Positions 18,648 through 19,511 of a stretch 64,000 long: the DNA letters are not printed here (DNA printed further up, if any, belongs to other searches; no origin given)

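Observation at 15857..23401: Four-gene translationally coupled operon: type III-like mod and res separated by an ABC-type ATPase and a 187-aa orphan gene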

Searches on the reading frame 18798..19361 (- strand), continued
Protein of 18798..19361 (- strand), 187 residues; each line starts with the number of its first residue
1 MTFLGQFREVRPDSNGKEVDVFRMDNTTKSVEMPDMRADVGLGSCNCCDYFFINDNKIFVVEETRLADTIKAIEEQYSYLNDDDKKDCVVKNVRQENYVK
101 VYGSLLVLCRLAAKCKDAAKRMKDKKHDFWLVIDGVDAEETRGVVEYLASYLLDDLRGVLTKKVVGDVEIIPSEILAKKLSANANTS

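Call 70: search_protein_families(library=padloc, proteins=[P0089, P0090, P0091, P0093, P0083, P0077, P0067, P0049, P0032], max_evalue=1)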
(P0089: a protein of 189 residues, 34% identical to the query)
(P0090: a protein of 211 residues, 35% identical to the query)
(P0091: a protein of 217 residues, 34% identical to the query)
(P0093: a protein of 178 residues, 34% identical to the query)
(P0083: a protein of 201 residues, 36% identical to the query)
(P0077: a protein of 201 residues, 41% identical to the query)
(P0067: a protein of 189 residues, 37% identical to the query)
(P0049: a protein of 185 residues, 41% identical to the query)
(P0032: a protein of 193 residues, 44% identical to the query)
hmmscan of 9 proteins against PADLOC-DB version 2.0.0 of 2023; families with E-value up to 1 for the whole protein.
P0089 (189 aa): 1 family
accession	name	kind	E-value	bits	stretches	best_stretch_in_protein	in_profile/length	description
PDLC02361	PifA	-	0.034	10.7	1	50-151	436-536/720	PifA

P0090 (211 aa): 0 families

P0091 (217 aa): 0 families

P0093 (178 aa): 0 families

P0083 (201 aa): 0 families

P0077 (201 aa): 0 families

P0067 (189 aa): 0 families

P0049 (185 aa): 1 family
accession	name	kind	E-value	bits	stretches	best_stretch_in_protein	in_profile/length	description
PDLC02198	IetS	-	0.02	10.8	1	15-66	572-623/795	-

P0032 (193 aa): 0 families

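Call 83: search_solved_structures(query=L065:10419-13319:+, max_evalue=0.1)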
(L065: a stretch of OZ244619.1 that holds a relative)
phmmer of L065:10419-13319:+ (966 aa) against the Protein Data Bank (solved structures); distinct sequences matched with E-value up to 0.1: 0.
